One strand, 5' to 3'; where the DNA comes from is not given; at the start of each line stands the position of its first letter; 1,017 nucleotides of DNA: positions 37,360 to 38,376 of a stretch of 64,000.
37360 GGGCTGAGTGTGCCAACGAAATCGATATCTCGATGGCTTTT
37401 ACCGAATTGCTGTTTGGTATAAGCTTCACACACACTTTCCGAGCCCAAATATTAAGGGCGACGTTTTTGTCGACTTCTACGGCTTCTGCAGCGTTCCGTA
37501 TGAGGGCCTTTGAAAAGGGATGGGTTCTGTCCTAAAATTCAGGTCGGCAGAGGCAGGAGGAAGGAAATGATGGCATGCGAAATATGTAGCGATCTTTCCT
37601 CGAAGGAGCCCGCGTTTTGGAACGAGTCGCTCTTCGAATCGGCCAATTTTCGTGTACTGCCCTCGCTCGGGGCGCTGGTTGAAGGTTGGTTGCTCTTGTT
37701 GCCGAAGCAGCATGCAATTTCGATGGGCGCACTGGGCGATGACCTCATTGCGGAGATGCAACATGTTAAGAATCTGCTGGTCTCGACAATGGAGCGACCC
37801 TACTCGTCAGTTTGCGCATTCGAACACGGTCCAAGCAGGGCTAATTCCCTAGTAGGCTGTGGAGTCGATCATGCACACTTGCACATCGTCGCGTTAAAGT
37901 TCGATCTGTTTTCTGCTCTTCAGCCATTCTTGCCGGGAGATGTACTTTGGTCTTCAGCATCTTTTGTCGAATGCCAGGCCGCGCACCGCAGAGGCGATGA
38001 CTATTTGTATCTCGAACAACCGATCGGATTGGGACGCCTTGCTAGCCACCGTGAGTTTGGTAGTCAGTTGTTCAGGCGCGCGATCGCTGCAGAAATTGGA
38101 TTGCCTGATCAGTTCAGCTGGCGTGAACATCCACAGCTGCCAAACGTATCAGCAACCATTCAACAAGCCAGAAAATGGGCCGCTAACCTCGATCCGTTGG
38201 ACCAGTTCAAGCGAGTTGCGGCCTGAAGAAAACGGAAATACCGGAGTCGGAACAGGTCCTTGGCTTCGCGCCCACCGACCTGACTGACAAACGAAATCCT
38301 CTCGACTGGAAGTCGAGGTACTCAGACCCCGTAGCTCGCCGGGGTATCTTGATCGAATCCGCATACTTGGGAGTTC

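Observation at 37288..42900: tRNA-adjacent low-GC cassette (HIT, 4-TM protein, Dam-type MTase, 891-aa dikinase/MazG fusion): candidate undescribed nucleotide-centred defence or DNA-modification system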

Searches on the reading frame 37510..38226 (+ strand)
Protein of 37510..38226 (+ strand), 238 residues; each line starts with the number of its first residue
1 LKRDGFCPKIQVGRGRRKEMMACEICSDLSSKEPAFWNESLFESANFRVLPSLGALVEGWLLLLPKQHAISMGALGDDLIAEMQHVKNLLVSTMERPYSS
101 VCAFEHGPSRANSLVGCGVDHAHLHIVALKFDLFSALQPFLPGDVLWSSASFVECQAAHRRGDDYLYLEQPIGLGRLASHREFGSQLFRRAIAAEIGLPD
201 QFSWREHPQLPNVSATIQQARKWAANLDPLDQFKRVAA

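Call 4: search_protein_families(library=pfam, proteins=[window:37510-38226:+], max_evalue=1)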
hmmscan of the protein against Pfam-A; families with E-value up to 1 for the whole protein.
window:37510-38226:+ (238 aa): 3 families
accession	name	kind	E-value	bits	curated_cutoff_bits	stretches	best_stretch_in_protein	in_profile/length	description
PF04677.20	CwfJ_C_1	-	0.0026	18.1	21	1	47-110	36-98/122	Protein similar to CwfJ C-terminus 1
PF01230.28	HIT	-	0.052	14.6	21.5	1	53-129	21-95/98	HIT domain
PF11969.13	DcpS_C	-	0.09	13.7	24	1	41-132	17-105/114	Scavenger mRNA decapping enzyme C-term binding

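Call 5: search_protein_families(library=padloc, proteins=[window:37510-38226:+], max_evalue=1)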
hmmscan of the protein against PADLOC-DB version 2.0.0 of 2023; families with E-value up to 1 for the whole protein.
window:37510-38226:+ (238 aa): 0 families

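Call 6: search_protein_families(library=ncbifam, proteins=[window:37510-38226:+], max_evalue=1)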
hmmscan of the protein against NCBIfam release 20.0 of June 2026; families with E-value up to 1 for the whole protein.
window:37510-38226:+ (238 aa): 0 families

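Call 38: search_solved_structures(query=A2, max_evalue=10, show_alignments=3)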
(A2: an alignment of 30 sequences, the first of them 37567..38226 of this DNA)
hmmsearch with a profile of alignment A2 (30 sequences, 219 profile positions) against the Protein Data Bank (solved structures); distinct sequences matched with E-value up to 10: 17.
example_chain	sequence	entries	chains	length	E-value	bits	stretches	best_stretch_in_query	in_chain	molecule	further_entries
3l7x_A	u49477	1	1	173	6.7e-06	28.7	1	5-116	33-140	Putative Hit-like protein involved in cell-cycle regulation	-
1y23_A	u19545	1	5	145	8.2e-06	28.4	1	7-115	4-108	Histidine triad protein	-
3o0m_A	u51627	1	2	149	9.1e-06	28.3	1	8-116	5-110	HIT family protein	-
3imi_A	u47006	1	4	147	9.9e-06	28.1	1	5-140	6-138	HIT family protein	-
6iq1_A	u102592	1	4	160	0.0017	20.8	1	7-118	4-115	Adenosine 5'-monophosphoramidase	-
3oj7_A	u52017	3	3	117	0.0021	20.5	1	6-81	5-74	Putative histidine triad family protein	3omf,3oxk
3ksv_A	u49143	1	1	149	0.0096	18.4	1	5-117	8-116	Uncharacterized protein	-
5uvm_A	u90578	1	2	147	0.012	18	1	7-93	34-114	Histidine triad (HIT) protein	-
8ro2_L1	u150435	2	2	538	0.027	16.9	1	42-206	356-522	CWF19-like protein 1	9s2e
3r6f_A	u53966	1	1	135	0.031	16.7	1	7-122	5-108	HIT family protein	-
6d6j_A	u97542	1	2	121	0.053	16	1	4-69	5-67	HIT family hydrolase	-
4egu_A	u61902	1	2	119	0.097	15.1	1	7-113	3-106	histidine triad (HIT) protein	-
3lb5_A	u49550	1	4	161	0.21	14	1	29-120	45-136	Hit-like protein involved in cell-cycle regulation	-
2eo4_A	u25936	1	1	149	0.63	12.4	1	10-76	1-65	150aa long hypothetical histidine triad nucleotide-binding protein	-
9uch_A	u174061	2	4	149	0.64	12.4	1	44-122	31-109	Bis(5'-adenosyl)-triphosphatase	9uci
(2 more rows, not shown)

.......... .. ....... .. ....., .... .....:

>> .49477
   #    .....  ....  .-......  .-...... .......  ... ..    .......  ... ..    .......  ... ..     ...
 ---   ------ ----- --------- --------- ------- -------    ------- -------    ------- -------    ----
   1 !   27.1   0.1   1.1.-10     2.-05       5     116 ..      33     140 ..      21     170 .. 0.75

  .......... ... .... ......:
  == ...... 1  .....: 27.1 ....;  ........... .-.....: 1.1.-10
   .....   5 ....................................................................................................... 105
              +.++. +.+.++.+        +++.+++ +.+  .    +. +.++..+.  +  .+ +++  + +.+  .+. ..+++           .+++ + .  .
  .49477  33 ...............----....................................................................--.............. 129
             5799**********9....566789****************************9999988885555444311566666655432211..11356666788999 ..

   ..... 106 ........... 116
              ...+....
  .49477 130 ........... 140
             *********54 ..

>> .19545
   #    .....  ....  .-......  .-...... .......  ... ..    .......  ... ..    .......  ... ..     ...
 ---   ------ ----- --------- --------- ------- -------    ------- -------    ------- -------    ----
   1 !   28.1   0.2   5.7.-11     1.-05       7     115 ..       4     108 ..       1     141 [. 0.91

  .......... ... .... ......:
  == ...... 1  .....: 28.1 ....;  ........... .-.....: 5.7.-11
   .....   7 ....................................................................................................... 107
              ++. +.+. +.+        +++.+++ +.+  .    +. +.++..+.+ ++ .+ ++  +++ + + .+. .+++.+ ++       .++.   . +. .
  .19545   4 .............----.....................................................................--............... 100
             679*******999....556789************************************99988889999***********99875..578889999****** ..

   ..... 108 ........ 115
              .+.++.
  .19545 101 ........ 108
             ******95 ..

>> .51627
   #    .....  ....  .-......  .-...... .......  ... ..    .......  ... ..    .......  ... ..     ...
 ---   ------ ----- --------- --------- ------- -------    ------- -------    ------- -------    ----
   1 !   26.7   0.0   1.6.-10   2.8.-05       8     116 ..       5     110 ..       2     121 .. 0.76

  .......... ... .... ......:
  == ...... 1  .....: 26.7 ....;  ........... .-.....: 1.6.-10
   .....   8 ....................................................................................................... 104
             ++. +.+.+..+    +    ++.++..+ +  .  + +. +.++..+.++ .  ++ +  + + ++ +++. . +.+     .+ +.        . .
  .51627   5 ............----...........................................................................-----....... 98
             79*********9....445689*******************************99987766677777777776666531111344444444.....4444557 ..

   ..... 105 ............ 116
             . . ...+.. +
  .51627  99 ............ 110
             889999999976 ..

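Call 39: search_protein_families(library=pfam, alignment_id=A2, max_evalue=1)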
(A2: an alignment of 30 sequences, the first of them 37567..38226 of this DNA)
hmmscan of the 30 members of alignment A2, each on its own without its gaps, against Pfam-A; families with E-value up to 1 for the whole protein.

A. member 1, window:37567-38226:+ (219 aa): 3 families
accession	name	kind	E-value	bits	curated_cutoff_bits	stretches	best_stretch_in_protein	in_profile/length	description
PF04677.20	CwfJ_C_1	-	0.0034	17.7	21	1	29-91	37-98/122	Protein similar to CwfJ C-terminus 1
PF01230.28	HIT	-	0.045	14.8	21.5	1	34-110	21-95/98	HIT domain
PF11969.13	DcpS_C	-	0.076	13.9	24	1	22-113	17-105/114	Scavenger mRNA decapping enzyme C-term binding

B. families by the number of members that match (of 30 scanned): 13 families
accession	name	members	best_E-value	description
PF01230.28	HIT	26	7.8e-06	HIT domain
PF04677.20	CwfJ_C_1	14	1.6e-05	Protein similar to CwfJ C-terminus 1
PF11969.13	DcpS_C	4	0.0021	Scavenger mRNA decapping enzyme C-term binding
PF20055.5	DUF6454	1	0.033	Family of unknown function (DUF6454)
PF04687.17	Microvir_H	1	0.042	Microvirus H protein (pilot protein)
PF01756.24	ACOX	1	0.073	Acyl-CoA oxidase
PF09346.15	SMI1_KNR4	1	0.083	SMI1 / KNR4 family (SUKH-1)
PF00111.32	Fer2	1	0.11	2Fe-2S iron-sulfur cluster binding domain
PF22381.2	Staph_reg_Sar_Rot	1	0.11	Transcriptional regulator SarA/Rot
PF06545.17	AllG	1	0.12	Oxamate carbamoyltransferase subunit AllG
PF24090.1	DUF7375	1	0.15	Family of unknown function (DUF7375)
PF23015.2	zf-WIZ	1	0.2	Zinc finger found in WIZ protein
PF23475.1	zf-Tbcl_FmdE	1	0.42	FmdE treble clef zinc finger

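Call 60: find_related_loci(query=A2, collection=metagenome_contigs, flank=6000)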
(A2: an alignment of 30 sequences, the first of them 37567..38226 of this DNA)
Query A2 (219 aa) in metagenome_contigs; peptide patterns used: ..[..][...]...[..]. (x = any residue, [..] = any of these).
272 stretches matched a pattern; 257 encode a relative of the query (tblastn E <= 1e-3); the best 80 are kept; 80 distinct loci.
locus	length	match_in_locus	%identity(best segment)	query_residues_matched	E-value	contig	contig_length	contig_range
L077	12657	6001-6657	81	1-219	8e-120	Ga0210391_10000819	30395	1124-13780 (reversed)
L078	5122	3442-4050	65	1-202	9e-87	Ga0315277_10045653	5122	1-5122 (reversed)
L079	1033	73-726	59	1-219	4e-93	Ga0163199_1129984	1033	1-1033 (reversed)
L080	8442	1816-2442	60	1-208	2e-83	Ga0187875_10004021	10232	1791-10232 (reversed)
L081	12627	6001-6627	60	1-208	2e-83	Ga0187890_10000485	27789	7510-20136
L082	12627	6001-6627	60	1-208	2e-83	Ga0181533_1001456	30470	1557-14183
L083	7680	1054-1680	60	1-208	2e-83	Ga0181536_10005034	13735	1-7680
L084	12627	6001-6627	60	1-208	2e-83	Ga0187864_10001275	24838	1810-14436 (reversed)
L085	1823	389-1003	62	1-204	6e-87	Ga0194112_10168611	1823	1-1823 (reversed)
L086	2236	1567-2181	62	1-204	2e-85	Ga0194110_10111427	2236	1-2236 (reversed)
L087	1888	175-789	62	1-204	3e-86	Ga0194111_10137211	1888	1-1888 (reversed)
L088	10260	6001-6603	62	1-200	1e-82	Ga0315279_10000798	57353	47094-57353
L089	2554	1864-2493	57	1-209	5e-84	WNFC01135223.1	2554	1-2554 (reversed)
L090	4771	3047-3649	62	1-202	8e-82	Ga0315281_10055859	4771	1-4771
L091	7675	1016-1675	58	1-219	6e-81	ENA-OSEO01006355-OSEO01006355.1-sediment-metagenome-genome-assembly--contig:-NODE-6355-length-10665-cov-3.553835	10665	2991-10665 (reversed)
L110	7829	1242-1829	54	1-199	3e-71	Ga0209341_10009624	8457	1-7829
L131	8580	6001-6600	50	1-199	8e-66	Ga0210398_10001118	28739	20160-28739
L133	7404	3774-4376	52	1-200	2e-65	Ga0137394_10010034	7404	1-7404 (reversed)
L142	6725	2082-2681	50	1-199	2e-63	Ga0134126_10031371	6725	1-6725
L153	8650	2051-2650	46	1-198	2e-55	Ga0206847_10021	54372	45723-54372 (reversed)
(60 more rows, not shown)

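Call 82: search_protein_families(library=pfam, proteins=[L133:357-1547:+, L133:1550-2455:+, L133:2515-3618:+, L142:1081-1995:-, L142:522-1169:-, L153:302-1105:-, L153:6432-7070:+, L153:7126-8650:+, L110:1889-2338:+, L110:2335-3390:+], max_evalue=0.01)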
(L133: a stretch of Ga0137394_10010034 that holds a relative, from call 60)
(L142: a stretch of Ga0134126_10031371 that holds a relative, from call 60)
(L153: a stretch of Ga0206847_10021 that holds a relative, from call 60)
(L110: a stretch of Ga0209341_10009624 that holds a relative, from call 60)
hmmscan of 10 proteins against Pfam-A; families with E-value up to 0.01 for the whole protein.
L133:357-1547:+ (396 aa): 0 families

L133:1550-2455:+ (301 aa): 0 families

L133:2515-3618:+ (367 aa): 2 families
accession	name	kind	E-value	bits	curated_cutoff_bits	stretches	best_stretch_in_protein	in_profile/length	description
PF01555.25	N6_N4_Mtase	-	1.7e-16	61.3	26.7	1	11-65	162-216/221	DNA methylase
PF01170.24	UPF0020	-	0.00048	20.3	22.3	0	28-63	26-61/197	RMKL-like, methyltransferase domain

L142:1081-1995:- (304 aa): 1 family
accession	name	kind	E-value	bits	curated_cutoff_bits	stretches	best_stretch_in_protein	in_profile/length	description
PF12686.12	DUF3800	-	0.0037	18.4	21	1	50-243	2-144/149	Protein of unknown function (DUF3800)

L142:522-1169:- (215 aa): 1 family
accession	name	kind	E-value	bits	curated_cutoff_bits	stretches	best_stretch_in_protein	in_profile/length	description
PF08774.17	VRR_NUC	-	2.7e-07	31.1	23.8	1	133-205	41-114/116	VRR-NUC domain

L153:302-1105:- (267 aa): 4 families
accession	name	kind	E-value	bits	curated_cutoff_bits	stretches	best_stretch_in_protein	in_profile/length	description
PF04542.20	Sigma70_r2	-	1.7e-15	57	24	1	84-147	1-65/71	Sigma-70 region 2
PF08281.18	Sigma70_r4_2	-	3.5e-13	49.4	25.7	1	188-238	4-54/54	Sigma-70, region 4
PF04545.22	Sigma70_r4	-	1.3e-10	41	24.1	1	191-239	1-49/50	Sigma-70, region 4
PF07638.17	Sigma70_ECF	-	1.7e-06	28.5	21.1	1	179-232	118-173/185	ECF sigma factor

L153:6432-7070:+ (212 aa): 0 families

L153:7126-8650:+ (508 aa): 1 family
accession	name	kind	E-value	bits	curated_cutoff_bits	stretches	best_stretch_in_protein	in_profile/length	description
PF13589.12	HATPase_c_3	-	7.1e-06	26.5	25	1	157-216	34-95/137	Histidine kinase-, DNA gyrase B-, and HSP90-like ATPase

L110:1889-2338:+ (149 aa): 3 families
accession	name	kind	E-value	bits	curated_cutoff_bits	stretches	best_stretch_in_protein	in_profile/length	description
PF14572.12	Pribosyl_synth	-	2.5e-11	44.3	27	1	4-139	46-176/184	Phosphoribosyl synthetase-associated domain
PF00156.33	Pribosyltran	-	1.3e-08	34.7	26.3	1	46-84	86-124/158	Phosphoribosyl transferase domain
PF14681.12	UPRTase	-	0.0022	17.9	27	1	48-84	121-157/206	Uracil phosphoribosyltransferase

L110:2335-3390:+ (351 aa): 2 families
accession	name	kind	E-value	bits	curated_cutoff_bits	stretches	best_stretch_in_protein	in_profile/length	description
PF01137.26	RTC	-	7.4e-75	251.4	27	1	17-335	2-221/221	RNA 3'-terminal phosphate cyclase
PF05189.18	RTC_insert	-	4.6e-19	69.2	23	1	188-282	1-101/102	RNA 3'-terminal phosphate cyclase (RTC), insert domain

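Call 88: search_dna_similar(query=window:37567-38226:+, collection=plasmids, mode=protein, max_rows=15, max_evalue=0.001)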
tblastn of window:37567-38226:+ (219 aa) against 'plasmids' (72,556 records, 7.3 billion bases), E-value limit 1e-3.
Records with a match: 4; places in all: 4; records where one place covers at least 80% of the query: 3.
Best place of each record, by identity: <60% 4.
By first word of the organism name: Parabacteroides 1; Rhizobium 1; Lactococcus 1; Caulobacter 1.
By predicted mobility (MOB-suite, as given by PLSDB): non-mobilizable 3; mobilizable 1.
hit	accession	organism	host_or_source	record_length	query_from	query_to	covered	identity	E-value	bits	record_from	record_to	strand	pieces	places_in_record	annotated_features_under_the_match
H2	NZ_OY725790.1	Parabacteroides distasonis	-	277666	3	199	90%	26.0%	9e-4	47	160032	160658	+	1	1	HIT domain-containing protein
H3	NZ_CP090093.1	Rhizobium leguminosarum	Galega,Cell culture,Plant nodule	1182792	2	203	92%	25.3%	9e-5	50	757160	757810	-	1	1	record has no annotation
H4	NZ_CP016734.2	Lactococcus lactis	Single cell,Dairy fermentation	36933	19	199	83%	27.1%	6e-4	47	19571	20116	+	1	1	HIT domain-containing protein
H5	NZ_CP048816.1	Caulobacter rhizosphaerae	cell culture,soil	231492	82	198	53%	34.4%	4e-7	57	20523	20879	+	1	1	hypothetical protein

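Call 89: get_annotated_region(hit=H4, flank=7000)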
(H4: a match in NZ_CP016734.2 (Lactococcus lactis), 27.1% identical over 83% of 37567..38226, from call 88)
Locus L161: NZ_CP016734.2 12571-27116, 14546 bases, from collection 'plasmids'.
description: Lactococcus lactis subsp. lactis strain UC06 plasmid pUC06C, complete sequence
organism: Lactococcus lactis (NCBI taxid 1360)
taxonomy: Bacteria; Bacillota; Bacilli; Lactobacillales; Streptococcaceae; Lactococcus; Lactococcus lactis
host: -; source: Single cell,Dairy fermentation; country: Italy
typing (MOB-suite, as given by PLSDB): mobilizable; replicon rep_cluster_2422; relaxase MOB_Unknown
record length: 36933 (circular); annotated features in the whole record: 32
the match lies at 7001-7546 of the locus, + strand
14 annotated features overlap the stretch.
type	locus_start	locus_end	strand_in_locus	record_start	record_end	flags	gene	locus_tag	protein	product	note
CDS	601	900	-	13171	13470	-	-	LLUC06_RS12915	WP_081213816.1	hypothetical protein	-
CDS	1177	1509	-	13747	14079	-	-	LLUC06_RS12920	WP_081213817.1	type II toxin-antitoxin system PemK/MazF family toxin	-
CDS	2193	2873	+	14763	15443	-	-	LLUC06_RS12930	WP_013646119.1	IS6-like element IS1216 family transposase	-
CDS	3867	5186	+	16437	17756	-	-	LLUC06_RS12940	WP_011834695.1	IS4-like element IS1675 family transposase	-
CDS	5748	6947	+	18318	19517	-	-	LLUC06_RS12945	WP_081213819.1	aminotransferase class V-fold PLP-dependent enzyme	-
CDS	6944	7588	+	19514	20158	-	-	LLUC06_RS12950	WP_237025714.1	HIT domain-containing protein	-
CDS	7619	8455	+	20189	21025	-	-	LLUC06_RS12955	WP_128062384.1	hypothetical protein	-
CDS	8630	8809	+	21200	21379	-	-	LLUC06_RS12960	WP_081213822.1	hypothetical protein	-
CDS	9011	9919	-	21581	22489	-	-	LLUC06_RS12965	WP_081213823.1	hypothetical protein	-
CDS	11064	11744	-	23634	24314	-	-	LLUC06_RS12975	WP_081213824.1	IS6-like element ISS1S family transposase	-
CDS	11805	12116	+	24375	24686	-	-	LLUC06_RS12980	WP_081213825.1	pentapeptide repeat-containing protein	-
CDS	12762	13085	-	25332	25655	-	-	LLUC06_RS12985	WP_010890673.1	hypothetical protein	-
CDS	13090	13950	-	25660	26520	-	-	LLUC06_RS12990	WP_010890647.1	hypothetical protein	-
CDS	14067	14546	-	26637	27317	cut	-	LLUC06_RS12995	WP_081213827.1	IS6 family transposase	-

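Call 90: get_annotated_region(hit=H2, flank=7000)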
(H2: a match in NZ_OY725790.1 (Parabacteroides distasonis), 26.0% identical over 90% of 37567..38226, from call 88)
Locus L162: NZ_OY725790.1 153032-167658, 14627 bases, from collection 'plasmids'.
description: Parabacteroides distasonis strain Parabacteroides distasonis TSDC17.2-1.1 plasmid 45, complete sequence
organism: Parabacteroides distasonis (NCBI taxid 823)
taxonomy: Bacteria; Bacteroidota; Bacteroidia; Bacteroidales; Tannerellaceae; Parabacteroides; Parabacteroides distasonis
host: -; source: -; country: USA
typing (MOB-suite, as given by PLSDB): non-mobilizable
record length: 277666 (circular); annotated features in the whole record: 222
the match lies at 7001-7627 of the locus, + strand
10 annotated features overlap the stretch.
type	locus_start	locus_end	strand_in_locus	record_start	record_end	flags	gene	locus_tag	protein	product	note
CDS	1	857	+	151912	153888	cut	-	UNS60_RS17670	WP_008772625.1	OmpA family protein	-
CDS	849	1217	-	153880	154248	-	-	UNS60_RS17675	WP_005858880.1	hypothetical protein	-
CDS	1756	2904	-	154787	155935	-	-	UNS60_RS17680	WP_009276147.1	galactose-1-epimerase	GO:0005975 - carbohydrate metabolic process [Evidence IEA]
CDS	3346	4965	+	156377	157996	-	-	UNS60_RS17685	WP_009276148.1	FAD-dependent thymidylate synthase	GO:0006231 - dTMP biosynthetic process [Evidence IEA]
CDS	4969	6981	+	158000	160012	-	-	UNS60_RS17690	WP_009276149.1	ATP-binding protein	-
CDS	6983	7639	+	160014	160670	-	-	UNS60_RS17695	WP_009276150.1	HIT domain-containing protein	-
CDS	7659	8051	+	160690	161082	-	-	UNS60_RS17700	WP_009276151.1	hypothetical protein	-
CDS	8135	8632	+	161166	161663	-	-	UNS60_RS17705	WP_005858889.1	dihydrofolate reductase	-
CDS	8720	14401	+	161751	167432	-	-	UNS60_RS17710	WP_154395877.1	alpha-2-macroglobulin family protein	-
CDS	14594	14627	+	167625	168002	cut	-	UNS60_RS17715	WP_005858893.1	DUF1573 domain-containing protein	-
